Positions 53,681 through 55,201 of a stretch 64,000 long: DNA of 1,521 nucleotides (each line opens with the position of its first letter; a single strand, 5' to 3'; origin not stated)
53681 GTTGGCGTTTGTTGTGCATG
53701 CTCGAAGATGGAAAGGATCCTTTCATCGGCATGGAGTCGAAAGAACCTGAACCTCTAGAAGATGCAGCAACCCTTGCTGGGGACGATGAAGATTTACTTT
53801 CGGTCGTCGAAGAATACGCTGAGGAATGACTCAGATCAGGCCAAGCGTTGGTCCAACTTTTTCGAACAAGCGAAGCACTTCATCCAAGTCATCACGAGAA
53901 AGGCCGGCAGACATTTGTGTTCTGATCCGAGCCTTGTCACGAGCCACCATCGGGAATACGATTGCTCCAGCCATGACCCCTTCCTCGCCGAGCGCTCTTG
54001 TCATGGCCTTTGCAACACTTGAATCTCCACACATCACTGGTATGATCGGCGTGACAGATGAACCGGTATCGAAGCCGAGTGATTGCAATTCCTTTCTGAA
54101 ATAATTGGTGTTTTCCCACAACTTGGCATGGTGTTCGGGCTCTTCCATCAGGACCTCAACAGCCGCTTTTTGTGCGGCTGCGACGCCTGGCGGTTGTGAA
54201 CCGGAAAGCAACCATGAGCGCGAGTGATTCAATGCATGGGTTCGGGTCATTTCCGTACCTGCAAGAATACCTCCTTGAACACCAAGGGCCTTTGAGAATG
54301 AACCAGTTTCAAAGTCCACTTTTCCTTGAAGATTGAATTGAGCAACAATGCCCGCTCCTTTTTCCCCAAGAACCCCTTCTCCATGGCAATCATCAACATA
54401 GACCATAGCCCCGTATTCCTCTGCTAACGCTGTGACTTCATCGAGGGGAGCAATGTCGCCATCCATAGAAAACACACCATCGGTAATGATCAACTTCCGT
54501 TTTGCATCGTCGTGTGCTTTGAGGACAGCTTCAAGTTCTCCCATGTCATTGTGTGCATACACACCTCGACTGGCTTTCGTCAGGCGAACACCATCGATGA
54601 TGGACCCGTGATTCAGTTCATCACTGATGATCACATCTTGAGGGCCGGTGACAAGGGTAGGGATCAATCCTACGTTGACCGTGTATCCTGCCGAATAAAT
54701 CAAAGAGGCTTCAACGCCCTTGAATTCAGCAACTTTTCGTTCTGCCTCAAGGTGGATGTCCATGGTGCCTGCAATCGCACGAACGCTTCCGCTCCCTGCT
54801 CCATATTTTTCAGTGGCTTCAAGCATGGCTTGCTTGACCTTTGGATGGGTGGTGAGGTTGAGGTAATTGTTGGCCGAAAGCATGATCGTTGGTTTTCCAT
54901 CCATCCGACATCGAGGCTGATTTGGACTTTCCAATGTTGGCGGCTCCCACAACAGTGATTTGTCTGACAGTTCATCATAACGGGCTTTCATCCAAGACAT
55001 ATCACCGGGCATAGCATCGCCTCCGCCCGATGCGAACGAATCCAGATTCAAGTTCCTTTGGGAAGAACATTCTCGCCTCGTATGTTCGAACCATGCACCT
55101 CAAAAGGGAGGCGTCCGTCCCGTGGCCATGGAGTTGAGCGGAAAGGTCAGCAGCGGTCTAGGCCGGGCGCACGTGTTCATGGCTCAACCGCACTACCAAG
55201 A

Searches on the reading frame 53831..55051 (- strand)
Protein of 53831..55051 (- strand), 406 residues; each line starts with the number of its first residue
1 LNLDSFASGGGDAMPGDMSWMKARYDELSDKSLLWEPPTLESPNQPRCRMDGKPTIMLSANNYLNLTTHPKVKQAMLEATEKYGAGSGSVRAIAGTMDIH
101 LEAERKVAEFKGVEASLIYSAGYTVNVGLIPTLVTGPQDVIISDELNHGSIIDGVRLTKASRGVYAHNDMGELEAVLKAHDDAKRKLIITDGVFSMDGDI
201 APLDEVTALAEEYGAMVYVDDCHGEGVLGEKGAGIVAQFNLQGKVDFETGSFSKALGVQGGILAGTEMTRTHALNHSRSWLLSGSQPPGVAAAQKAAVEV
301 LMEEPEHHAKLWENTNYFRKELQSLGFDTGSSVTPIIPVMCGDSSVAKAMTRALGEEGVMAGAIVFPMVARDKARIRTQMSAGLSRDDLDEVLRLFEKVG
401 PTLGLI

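Call 26: search_protein_families(library=pfam, proteins=[window:53831-55051:-], max_evalue=0.001)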
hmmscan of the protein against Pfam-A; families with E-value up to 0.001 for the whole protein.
window:53831-55051:- (406 aa): 3 families
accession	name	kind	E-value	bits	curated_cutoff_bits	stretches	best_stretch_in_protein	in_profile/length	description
PF00155.27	Aminotran_1_2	-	1.9e-57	195.5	19.7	1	55-394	3-359/361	Aminotransferase class I and II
PF00266.25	Aminotran_5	-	1.1e-06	28.3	21.5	1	72-222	15-177/371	Aminotransferase class-V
PF01053.26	Cys_Met_Meta_PP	-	0.00033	19.8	27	1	104-228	58-181/381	Cys/Met metabolism PLP-dependent enzyme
